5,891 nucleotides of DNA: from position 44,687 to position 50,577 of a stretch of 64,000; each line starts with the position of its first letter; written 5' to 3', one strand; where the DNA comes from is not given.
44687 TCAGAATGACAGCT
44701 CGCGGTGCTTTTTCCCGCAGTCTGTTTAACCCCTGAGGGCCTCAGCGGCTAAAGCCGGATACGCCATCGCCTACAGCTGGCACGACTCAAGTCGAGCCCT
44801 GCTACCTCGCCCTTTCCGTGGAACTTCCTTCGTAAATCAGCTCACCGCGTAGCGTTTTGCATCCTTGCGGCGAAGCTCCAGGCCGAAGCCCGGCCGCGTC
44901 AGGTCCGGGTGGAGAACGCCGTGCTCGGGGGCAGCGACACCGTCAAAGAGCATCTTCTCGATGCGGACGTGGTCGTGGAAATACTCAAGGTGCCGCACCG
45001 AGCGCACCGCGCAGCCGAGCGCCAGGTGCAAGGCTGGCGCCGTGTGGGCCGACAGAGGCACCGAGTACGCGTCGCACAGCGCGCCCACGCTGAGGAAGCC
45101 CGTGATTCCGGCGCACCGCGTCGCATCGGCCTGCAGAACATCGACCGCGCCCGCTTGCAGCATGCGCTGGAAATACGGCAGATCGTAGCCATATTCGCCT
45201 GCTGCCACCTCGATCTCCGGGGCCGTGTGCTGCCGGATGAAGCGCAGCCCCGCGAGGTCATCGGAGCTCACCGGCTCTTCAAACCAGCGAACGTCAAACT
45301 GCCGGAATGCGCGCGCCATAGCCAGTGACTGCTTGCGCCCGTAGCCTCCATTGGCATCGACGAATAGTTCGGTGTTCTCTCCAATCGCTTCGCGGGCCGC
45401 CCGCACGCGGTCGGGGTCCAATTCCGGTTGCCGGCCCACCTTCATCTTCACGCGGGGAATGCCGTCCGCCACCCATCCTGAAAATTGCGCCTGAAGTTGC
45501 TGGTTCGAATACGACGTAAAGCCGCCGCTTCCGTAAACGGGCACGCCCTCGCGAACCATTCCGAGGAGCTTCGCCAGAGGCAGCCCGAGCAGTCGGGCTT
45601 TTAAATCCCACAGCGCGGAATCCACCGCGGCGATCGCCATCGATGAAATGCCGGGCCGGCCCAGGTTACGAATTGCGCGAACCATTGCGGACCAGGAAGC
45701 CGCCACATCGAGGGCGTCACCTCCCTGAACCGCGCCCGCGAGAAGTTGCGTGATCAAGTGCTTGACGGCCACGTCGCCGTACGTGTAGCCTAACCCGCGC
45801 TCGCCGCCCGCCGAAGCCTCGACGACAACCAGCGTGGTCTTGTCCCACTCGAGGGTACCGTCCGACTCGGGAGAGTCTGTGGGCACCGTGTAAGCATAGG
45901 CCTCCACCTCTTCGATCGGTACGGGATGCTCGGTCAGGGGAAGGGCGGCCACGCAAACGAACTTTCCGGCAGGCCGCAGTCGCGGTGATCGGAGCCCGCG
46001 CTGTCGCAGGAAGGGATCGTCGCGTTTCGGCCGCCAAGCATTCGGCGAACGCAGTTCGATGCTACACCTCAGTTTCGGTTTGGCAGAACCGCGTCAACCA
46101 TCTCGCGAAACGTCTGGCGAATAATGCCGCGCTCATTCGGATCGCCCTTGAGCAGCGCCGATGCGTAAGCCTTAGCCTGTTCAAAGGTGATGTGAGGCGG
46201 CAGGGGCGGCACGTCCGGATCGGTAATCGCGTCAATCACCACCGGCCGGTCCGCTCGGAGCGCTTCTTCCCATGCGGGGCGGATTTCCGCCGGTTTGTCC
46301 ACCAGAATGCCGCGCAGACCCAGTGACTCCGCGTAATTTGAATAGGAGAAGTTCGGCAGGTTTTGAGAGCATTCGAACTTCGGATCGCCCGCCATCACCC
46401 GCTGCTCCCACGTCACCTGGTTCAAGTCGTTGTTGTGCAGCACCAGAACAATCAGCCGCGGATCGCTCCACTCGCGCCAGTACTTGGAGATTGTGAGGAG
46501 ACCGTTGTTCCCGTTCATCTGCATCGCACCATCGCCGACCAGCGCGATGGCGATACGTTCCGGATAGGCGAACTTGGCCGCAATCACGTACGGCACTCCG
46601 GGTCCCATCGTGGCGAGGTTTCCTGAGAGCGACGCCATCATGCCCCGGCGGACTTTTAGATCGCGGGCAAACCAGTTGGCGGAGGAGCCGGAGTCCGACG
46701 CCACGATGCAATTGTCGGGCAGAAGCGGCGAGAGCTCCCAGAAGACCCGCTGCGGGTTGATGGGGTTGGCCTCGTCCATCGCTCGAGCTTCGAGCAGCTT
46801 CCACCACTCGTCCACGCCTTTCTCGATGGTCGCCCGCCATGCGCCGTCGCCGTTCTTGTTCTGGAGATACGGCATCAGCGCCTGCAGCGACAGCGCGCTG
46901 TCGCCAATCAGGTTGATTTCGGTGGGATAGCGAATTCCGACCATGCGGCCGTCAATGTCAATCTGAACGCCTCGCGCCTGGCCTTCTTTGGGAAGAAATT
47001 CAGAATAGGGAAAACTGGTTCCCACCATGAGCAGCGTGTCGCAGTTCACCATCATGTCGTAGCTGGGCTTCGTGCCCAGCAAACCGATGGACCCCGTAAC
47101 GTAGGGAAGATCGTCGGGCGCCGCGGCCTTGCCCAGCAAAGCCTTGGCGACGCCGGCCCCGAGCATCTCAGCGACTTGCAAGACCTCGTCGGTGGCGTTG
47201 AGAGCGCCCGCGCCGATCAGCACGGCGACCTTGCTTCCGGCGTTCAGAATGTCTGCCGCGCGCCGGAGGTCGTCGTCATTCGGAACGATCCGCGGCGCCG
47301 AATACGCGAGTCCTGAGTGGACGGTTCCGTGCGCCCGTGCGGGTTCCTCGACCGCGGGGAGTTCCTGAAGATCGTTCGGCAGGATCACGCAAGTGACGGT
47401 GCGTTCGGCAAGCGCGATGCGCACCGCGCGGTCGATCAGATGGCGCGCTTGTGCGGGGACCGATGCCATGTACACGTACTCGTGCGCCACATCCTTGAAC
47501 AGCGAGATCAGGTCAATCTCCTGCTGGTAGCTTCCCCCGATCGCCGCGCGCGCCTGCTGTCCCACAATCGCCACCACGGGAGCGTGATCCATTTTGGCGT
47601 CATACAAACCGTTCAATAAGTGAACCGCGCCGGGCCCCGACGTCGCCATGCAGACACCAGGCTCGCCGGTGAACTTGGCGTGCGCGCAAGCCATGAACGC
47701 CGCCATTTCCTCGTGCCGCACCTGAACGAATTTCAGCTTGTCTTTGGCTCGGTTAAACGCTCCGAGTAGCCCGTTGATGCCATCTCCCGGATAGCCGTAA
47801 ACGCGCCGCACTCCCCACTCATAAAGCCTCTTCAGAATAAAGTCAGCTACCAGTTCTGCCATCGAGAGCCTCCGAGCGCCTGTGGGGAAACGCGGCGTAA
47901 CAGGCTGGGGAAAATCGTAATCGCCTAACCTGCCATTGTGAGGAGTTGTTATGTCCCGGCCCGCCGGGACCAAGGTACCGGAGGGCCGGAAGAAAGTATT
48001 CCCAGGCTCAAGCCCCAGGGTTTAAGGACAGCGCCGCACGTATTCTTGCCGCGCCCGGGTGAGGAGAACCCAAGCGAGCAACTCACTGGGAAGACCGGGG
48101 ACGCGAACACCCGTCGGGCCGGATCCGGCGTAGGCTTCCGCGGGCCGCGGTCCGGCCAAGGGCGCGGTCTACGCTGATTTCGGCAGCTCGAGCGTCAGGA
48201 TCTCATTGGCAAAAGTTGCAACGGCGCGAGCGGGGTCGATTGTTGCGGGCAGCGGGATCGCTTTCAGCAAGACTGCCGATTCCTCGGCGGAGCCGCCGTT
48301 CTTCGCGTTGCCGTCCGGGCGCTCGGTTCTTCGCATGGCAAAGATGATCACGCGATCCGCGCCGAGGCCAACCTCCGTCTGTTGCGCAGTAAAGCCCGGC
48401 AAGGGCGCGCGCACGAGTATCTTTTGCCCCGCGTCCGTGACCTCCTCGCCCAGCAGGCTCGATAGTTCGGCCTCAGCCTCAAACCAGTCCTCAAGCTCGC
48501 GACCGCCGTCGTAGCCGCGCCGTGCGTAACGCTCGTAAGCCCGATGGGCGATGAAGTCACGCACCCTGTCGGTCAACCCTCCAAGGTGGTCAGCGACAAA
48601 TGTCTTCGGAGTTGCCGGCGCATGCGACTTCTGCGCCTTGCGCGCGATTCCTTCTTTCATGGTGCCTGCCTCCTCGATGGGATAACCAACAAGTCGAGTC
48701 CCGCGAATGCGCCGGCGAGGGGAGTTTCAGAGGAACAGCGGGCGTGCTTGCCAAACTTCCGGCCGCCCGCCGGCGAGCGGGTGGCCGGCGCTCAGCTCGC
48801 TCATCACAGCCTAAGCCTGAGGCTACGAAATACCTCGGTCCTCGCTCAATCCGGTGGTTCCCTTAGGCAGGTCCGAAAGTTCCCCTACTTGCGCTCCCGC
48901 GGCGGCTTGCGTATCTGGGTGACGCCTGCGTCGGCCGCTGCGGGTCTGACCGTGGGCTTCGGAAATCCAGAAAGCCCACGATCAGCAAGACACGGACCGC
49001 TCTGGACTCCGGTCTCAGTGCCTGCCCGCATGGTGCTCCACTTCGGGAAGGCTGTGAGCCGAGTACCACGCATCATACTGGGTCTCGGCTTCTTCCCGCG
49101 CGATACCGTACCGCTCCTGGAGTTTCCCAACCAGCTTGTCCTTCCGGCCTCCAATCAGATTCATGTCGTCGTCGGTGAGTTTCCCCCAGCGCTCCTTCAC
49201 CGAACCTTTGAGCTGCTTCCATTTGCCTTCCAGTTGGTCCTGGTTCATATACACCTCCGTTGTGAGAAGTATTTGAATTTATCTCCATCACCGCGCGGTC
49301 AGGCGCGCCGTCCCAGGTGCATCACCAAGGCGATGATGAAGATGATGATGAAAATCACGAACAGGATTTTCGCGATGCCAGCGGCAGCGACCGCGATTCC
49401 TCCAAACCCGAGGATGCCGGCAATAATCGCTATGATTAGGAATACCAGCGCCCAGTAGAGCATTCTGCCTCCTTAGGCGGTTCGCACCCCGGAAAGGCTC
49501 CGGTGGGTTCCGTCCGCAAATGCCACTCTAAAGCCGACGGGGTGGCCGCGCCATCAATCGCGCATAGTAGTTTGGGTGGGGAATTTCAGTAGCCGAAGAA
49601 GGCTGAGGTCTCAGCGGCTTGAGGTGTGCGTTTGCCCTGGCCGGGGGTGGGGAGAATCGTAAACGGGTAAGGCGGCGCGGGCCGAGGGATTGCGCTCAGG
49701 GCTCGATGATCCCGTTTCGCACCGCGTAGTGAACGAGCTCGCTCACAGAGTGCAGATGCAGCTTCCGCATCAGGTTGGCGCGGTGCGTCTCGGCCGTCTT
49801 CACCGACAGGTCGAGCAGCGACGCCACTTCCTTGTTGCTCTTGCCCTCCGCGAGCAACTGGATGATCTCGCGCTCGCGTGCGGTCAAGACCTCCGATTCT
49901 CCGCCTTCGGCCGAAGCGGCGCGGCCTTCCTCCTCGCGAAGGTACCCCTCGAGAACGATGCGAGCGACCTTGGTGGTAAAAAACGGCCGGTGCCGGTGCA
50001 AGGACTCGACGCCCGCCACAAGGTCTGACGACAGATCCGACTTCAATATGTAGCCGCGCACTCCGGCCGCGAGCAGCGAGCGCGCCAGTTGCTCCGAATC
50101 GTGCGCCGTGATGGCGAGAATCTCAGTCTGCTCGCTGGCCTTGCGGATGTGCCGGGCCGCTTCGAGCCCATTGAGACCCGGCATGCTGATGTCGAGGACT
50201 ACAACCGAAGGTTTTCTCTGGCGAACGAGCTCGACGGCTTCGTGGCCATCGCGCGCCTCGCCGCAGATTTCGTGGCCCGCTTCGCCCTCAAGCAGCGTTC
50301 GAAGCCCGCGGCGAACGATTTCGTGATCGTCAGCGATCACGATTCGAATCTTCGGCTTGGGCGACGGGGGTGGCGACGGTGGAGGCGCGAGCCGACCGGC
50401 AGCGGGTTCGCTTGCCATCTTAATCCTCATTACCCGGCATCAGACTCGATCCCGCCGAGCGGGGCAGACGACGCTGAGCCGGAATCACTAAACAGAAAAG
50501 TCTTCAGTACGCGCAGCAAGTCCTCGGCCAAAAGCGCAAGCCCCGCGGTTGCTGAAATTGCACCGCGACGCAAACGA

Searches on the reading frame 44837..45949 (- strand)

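Call 13: search_protein_families(library=pfam, proteins=[window:44837-45949:-], max_evalue=0.001)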
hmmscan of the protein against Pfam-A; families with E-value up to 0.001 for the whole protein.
window:44837-45949:- (370 aa): 2 families
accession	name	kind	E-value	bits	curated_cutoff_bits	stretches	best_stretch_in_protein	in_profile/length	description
PF13378.12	MR_MLE_C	-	4.1e-59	200.4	29.4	1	153-361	3-217/219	Enolase C-terminal domain-like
PF02746.21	MR_MLE_N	-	1.5e-13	51.4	22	1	36-130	24-117/117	Mandelate racemase / muconate lactonizing enzyme, N-terminal domain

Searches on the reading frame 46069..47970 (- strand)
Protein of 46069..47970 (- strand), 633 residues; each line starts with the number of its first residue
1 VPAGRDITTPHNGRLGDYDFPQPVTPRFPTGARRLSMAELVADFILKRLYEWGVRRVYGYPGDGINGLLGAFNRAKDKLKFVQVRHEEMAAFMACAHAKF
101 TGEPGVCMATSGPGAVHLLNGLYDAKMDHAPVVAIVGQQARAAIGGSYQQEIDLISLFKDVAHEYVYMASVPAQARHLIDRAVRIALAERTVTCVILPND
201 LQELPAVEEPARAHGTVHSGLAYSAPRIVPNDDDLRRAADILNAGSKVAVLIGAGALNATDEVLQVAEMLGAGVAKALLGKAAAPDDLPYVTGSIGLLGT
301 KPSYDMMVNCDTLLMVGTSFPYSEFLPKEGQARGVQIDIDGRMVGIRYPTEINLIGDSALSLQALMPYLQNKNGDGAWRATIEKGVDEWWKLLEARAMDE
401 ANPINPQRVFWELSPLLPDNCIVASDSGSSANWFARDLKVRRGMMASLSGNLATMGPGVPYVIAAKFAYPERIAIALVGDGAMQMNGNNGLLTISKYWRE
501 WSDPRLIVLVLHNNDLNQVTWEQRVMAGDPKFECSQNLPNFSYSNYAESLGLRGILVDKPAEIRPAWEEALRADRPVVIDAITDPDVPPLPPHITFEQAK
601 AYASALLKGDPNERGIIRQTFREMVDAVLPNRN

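Call 13: search_protein_families(library=pfam, proteins=[window:46069-47970:-], max_evalue=0.001)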
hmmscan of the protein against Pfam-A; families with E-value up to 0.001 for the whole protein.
window:46069-47970:- (633 aa): 4 families
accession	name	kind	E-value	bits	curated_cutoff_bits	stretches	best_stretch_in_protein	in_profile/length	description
PF02776.23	TPP_enzyme_N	-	5.6e-33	113.7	26.8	1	41-156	3-118/119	Thiamine pyrophosphate enzyme, N-terminal TPP binding domain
PF00205.28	TPP_enzyme_M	-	4.9e-26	91.5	30.4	1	236-365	2-137/137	Thiamine pyrophosphate enzyme, central domain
PF02775.26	TPP_enzyme_C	-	1.8e-25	90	21.9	1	426-580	1-150/151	Thiamine pyrophosphate enzyme, C-terminal TPP binding domain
PF01855.24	POR_N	-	2.8e-09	37.5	27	1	77-195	36-151/231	Pyruvate flavodoxin/ferredoxin oxidoreductase, thiamine diP-bdg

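Call 77: search_protein_families(library=ncbifam, proteins=[window:46069-47970:-], max_evalue=0.00001)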
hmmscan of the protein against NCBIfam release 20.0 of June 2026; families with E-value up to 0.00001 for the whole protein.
window:46069-47970:- (633 aa): 51 families (the best 25 are shown)
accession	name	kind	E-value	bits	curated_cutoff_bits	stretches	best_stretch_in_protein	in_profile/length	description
NF006129.0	PRK08273.1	equivalog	0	1064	724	1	37-632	1-594/598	thiamine pyrophosphate-requiring protein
NF006377.0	PRK08611.1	equivalog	1e-141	473.4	742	1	42-605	7-551/576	pyruvate oxidase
NF005040.0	PRK06457.1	equivalog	2.8e-118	395.6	788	1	40-608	3-543/549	pyruvate dehydrogenase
NF006591.0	PRK09124.1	equivalog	1.6e-108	363.5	792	1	38-608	2-554/574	ubiquinone-dependent pyruvate dehydrogenase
NF005114.0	PRK06546.1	equivalog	4.1e-108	362.4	893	1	38-608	2-554/578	pyruvate dehydrogenase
TIGR02720.1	pyruv_oxi_spxB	equivalog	2.8e-97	326.4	637.85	1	44-584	4-532/575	pyruvate oxidase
NF004919.0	PRK06276.1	equivalog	6.4e-81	272.4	866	1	42-592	4-549/582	acetolactate synthase large subunit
TIGR00118.1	acolac_lg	equivalog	3.5e-80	270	538.35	1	42-591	4-542/557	biosynthetic-type acetolactate synthase large subunit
NF006187.0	PRK08322.1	equivalog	2.1e-74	250.9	509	1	41-583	4-528/548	acetolactate synthase large subunit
NF004710.0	PRK06048.1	equivalog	4.1e-70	236.8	976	1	41-585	10-539/561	acetolactate synthase large subunit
NF006052.0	PRK08199.1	subfamily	2.1e-62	211.2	539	1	40-587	9-541/559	thiamine pyrophosphate protein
NF005651.0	PRK07418.1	subfamily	3.3e-62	210.6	942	1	41-584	21-560/617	acetolactate synthase large subunit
NF006524.0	PRK08978.1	equivalog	5.9e-61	206.4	738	1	42-585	4-526/548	acetolactate synthase 2 catalytic subunit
NF005824.0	PRK07710.1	equivalog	7.5e-61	206.1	976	1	42-581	20-546/573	acetolactate synthase large subunit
NF006016.1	PRK08155.1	equivalog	4.3e-60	203.7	870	1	42-586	6-535/554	acetolactate synthase large subunit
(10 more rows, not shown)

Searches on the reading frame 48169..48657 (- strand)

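Call 13: search_protein_families(library=pfam, proteins=[window:48169-48657:-], max_evalue=0.001)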
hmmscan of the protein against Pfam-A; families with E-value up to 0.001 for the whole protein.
window:48169-48657:- (162 aa): 2 families
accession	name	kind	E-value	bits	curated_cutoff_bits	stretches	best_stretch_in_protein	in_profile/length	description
PF11154.13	DUF2934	-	2.7e-08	33.8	22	1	36-65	6-35/37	Protein of unknown function (DUF2934)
PF00011.27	HSP20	-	0.00061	20.3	20.8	1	76-161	5-88/102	Hsp20/alpha crystallin family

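Call 77: search_protein_families(library=ncbifam, proteins=[window:48169-48657:-], max_evalue=0.00001)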
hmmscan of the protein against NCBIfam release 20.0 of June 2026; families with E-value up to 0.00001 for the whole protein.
window:48169-48657:- (162 aa): 2 families
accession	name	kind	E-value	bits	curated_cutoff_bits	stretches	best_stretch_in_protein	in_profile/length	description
NF041799.1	Hsp14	equivalog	1.7e-08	34.5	100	1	72-161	22-109/118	archaeal heat shock protein Hsp14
NF041800.1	Hsp20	equivalog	7.1e-07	29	140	1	73-161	78-150/162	archaeal heat shock protein Hsp20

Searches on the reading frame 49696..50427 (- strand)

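Call 13: search_protein_families(library=pfam, proteins=[window:49696-50427:-], max_evalue=0.001)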
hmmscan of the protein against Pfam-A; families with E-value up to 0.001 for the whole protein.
window:49696-50427:- (243 aa): 3 families
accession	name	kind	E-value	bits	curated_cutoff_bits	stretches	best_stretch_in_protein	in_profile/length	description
PF00072.30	Response_reg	-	9.5e-28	97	30.2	1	29-137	1-107/111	Response regulator receiver domain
PF00196.25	GerE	-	1.6e-19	69.7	23.5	1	180-235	2-57/57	Bacterial regulatory proteins, luxR family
PF08281.18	Sigma70_r4_2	-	1.4e-06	28.2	25.7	1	180-223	10-54/54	Sigma-70, region 4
